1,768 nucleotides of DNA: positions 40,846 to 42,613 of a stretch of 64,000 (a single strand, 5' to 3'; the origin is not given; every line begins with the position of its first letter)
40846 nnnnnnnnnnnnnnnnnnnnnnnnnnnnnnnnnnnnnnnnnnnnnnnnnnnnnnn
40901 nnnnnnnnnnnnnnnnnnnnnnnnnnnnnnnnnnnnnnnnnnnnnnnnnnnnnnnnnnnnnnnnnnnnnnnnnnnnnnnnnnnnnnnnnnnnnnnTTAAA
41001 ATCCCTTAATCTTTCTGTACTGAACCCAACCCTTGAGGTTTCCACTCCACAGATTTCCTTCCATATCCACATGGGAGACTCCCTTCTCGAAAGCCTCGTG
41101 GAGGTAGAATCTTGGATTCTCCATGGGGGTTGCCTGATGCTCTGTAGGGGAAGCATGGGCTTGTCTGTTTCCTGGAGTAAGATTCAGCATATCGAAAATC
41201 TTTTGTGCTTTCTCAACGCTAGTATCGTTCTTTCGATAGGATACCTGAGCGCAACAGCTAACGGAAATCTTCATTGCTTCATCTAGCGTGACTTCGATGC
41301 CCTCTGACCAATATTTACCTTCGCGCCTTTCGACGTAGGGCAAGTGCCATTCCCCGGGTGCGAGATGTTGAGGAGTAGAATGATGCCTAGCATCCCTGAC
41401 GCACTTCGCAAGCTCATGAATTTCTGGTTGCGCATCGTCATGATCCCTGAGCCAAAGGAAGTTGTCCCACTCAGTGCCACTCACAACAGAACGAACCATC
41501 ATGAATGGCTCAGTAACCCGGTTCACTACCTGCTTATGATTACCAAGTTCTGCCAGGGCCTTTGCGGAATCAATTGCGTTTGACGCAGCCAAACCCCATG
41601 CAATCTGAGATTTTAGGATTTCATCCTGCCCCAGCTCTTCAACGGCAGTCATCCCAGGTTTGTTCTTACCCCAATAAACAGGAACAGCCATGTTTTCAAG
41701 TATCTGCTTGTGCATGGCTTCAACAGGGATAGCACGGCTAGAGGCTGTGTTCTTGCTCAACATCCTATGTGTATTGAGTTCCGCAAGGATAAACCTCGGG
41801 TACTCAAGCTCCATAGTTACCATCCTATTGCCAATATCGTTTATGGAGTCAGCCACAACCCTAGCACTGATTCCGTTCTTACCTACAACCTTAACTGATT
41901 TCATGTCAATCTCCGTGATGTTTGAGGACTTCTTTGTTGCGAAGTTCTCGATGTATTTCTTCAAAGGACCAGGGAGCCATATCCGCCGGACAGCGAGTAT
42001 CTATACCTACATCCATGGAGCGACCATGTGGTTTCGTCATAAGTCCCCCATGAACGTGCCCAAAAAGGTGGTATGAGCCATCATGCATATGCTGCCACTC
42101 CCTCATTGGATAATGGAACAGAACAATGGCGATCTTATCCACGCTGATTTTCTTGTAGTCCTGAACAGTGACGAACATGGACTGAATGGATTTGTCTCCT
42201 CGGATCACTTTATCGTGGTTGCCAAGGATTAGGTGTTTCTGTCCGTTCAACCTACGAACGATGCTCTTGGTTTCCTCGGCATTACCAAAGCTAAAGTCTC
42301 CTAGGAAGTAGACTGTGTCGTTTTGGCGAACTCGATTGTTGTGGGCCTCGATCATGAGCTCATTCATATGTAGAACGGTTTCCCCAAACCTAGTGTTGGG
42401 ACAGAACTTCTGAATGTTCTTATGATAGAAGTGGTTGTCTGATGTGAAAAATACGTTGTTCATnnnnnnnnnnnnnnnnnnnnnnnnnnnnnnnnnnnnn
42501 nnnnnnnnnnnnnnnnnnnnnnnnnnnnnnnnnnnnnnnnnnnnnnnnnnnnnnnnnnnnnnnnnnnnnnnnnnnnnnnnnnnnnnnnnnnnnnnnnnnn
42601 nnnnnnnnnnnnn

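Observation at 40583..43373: Split RNA heal-and-seal set: P-loop kinase, metallophosphoesterase and ligase-like nucleotidyltransferase as separate ORFs around ThyX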

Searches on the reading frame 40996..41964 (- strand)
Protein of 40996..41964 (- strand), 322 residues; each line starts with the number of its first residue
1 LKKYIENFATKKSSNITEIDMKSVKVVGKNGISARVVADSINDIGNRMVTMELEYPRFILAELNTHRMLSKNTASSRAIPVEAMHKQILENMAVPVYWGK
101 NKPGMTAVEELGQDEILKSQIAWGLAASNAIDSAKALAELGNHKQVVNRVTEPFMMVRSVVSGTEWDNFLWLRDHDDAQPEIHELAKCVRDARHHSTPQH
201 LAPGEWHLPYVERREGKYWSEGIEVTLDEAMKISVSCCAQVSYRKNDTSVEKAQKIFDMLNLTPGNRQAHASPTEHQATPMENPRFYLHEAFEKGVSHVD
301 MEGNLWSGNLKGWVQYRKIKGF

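Call 3: search_protein_families(library=pfam, proteins=[window:40996-41964:-], max_evalue=0.01)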
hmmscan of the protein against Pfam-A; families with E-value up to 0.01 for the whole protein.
window:40996-41964:- (322 aa): 1 family
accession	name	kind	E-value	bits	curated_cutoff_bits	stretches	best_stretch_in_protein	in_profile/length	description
PF02511.20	Thy1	-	2.2e-07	31.3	24.8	1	49-191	59-183/191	Thymidylate synthase complementing protein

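Call 4: search_protein_families(library=phrogs, proteins=[window:40996-41964:-], max_evalue=0.001)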
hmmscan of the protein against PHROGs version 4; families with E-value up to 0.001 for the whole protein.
window:40996-41964:- (322 aa): 1 family
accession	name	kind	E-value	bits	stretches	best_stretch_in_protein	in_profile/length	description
phrog_85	-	DNA, RNA and nucleotide metabolism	1.4e-89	302.7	1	32-319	410-698/866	thymidylate synthase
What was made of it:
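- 40996..41964 (-): ThyX flavin-dependent thymidylate synthase, probably starting at the ATG at 41904. It is inserted between the MPE and the kinase and is not considered part of the repair set. phrog_85 1.4e-89, Pfam Thy1 2.2e-7 (calls 3, 4).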

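Call 27: search_protein_families(library=ncbifam, proteins=[window:40996-41964:-], max_evalue=0.01)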
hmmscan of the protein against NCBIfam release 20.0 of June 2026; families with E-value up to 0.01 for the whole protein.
window:40996-41964:- (322 aa): 1 family
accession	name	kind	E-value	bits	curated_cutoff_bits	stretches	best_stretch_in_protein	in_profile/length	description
TIGR02170.1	thyX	equivalog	3.7e-08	33.2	87.9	1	49-198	60-205/211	FAD-dependent thymidylate synthase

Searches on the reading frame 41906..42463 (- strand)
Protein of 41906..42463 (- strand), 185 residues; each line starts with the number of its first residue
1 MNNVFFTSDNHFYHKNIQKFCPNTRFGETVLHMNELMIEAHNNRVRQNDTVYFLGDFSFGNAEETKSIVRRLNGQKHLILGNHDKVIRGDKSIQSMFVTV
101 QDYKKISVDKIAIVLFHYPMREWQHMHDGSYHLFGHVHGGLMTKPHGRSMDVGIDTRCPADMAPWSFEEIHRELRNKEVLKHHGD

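Call 3: search_protein_families(library=pfam, proteins=[window:41906-42463:-], max_evalue=0.01)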
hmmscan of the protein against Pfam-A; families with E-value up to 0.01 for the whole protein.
window:41906-42463:- (185 aa): 1 family
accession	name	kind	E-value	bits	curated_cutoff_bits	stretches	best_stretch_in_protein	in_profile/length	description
PF00149.33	Metallophos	-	0.00023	22.1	21.5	1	4-89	3-79/191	Calcineurin-like phosphoesterase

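Call 4: search_protein_families(library=phrogs, proteins=[window:41906-42463:-], max_evalue=0.001)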
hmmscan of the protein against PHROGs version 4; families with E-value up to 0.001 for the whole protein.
window:41906-42463:- (185 aa): 1 family
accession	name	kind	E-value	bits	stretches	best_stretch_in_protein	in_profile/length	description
phrog_547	-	other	5e-53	180.7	1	1-181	28-206/245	phosphoesterase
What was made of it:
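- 41906..42463 (-): Metallophosphoesterase of the aq_1665 clade (185 aa). It is the proposed RNA 2',3'-cyclic phosphodiesterase / 3'-phosphatase, i.e. the 3'-end healing enzyme. Pfam Metallophos 2.3e-4 and phrog_547 5e-53 (calls 3, 4).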

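Call 27: search_protein_families(library=ncbifam, proteins=[window:41906-42463:-], max_evalue=0.01)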
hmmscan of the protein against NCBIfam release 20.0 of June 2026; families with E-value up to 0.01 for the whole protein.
window:41906-42463:- (185 aa): 2 families
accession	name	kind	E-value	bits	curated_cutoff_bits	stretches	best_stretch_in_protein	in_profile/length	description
TIGR04123.1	P_estr_lig_assc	hypoth_equivalog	0.0005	19.5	150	1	47-150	64-163/207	ligase-associated DNA damage response endonuclease PdeM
TIGR04168.1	TIGR04168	hypoth_equivalog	0.00096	18.6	200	1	47-86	5-43/269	TIGR04168 family protein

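Call 28: find_homologous_proteins(query=window:41906-42463:-, max_evalue=0.00001)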
Query window:41906-42463:- (185 aa): 681 proteins with E <= 0.00001 among 695 candidates; the best 120 are listed.
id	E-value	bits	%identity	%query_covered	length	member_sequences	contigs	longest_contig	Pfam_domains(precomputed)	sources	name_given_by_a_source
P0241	1.1e-124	431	100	100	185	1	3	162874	-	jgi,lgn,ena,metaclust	metaclust:\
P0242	6.6e-100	351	80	100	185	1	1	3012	PF12850.13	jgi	jgi:calcineurin-like phosphoesterase family protein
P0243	8.1e-90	318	74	100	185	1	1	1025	-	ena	-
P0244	1.7e-87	310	73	99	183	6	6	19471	-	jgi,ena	jgi:calcineurin-like phosphoesterase family protein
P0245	1.8e-87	310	69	100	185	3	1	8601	-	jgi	jgi:calcineurin-like phosphoesterase family protein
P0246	4.2e-85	302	73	98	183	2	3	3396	-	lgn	-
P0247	4.5e-80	286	69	99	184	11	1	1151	-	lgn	-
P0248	6.4e-80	286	67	99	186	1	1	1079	-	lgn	-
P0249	6.3e-79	282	68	98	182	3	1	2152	-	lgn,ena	-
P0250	1.0e-78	282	66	98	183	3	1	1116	PF12850.13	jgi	jgi:calcineurin-like phosphoesterase family protein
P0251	1.1e-77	278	65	98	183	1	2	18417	PF12850.13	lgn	-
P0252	1.2e-77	278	65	98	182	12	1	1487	-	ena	-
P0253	1.3e-77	278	66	98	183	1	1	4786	-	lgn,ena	-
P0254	1.6e-77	278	65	99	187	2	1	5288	-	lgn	-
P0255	4.2e-77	276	65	98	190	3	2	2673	-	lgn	-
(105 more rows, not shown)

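Call 32: search_solved_structures(query=A3, max_evalue=0.1, show_alignments=3)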
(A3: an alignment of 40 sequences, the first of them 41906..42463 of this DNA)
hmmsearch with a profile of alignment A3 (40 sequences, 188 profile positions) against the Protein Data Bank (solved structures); distinct sequences matched with E-value up to 0.1: 1.
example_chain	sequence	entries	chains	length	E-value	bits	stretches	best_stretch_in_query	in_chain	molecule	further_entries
1xm7_A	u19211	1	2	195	3.1e-21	79.1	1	3-122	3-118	hypothetical protein aq_1665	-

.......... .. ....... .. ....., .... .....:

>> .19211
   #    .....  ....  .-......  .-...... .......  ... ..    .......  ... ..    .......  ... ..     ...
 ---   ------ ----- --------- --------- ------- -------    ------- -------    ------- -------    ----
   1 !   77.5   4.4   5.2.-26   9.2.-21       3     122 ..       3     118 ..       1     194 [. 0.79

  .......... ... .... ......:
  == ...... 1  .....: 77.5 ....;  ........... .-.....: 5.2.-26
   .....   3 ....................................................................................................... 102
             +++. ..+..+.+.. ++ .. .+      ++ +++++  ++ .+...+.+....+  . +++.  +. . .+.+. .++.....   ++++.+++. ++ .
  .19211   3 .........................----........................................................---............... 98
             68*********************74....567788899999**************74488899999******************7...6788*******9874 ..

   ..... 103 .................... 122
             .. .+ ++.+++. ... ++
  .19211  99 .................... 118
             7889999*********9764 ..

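Call 73: search_solved_structures(query=window:41906-42463:-, max_evalue=10)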
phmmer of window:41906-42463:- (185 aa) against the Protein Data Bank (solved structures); distinct sequences matched with E-value up to 10: 4.
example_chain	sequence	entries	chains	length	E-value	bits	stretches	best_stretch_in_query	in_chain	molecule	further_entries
1xm7_A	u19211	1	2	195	1.3e-13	54.5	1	4-122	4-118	hypothetical protein aq_1665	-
9evs_C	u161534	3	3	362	0.62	13.2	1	86-136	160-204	uS4m | Ribosomal protein S4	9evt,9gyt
6xyw_Bc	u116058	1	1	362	0.79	12.9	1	86-136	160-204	Ribosomal protein S4, mitochondrial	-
3o3x_A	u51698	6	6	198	2.8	11.1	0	36-79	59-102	gp41-5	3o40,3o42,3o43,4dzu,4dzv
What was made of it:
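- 41906..42463 (-): The only PDB relative is 1XM7 (profile 3e-21, single sequence 1.3e-13; calls 32, 73).
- On Bacterial Pnkp (C. thermocellum type) / Hen1 system: The family profile and the single sequence match only 1XM7 (aq_1665) in the PDB, even at E up to 10 (calls 32, 73).
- The MPE clade is uncharacterised (calls 32, 73).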

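Call 80: search_protein_representatives(alignment_id=A3)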
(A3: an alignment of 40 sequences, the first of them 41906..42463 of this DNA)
Query: 40 sequences, 188 profile positions. Proteins with E-value up to 0.001 (for the whole library): 21968; up to 1e-10: 16117; up to 1e-30: 3444. The best 150 are listed.
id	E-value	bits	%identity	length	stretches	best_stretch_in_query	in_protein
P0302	2.4e-85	301.2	-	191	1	2-186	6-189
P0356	2.1e-80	285.0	-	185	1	2-186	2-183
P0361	1.9e-73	262.4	-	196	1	1-184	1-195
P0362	3.4e-72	258.3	-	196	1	2-184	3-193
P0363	2.3e-71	255.6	-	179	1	3-183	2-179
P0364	3.0e-70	252.0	-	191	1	2-186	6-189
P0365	9.5e-70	250.3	-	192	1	2-183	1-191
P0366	3.9e-68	245.1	-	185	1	3-184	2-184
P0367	7.3e-68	244.2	-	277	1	2-185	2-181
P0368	6.1e-67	241.2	-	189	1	3-183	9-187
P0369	2.6e-66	239.1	-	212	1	3-181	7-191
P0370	1.2e-65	237.0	-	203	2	29-183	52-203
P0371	1.2e-64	233.7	-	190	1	2-182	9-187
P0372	9.2e-64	230.8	-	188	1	1-186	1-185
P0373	2.9e-62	225.9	-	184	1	1-181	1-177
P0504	4.8e-48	179.6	-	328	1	18-186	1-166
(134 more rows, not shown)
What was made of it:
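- The family is very large, with 16,117 cluster representatives at E<=1e-10, which suggests uses beyond phage RNA repair (call 80).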

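Call 83: find_encoding_contigs(protein=P0504, flank=5000, max_places=3)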
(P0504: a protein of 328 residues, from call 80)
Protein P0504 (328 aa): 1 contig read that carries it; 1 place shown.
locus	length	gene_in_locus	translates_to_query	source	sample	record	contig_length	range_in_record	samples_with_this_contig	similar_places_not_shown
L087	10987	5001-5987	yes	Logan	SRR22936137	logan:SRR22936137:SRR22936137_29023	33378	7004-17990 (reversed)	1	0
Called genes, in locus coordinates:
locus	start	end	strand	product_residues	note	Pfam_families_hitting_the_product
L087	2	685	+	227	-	PF13489:Methyltransf_23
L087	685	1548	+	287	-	PF06508:QueC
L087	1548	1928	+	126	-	-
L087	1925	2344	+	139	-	PF03819:MazG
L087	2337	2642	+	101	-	-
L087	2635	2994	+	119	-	-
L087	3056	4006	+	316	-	-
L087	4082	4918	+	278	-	-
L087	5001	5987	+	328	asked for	PF13671:AAA_33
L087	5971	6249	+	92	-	-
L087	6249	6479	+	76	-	-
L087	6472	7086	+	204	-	PF21448:DNMK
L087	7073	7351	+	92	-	-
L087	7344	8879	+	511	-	PF03104:DNA_pol_B_exo1, PF00136:DNA_pol_B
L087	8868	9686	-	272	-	-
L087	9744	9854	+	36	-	-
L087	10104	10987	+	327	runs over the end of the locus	PF20286:divDNApol (weak)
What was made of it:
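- L087 carries a separate dNMP kinase (Pfam DNMK) beside the MPE-kinase fusion (call 83).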
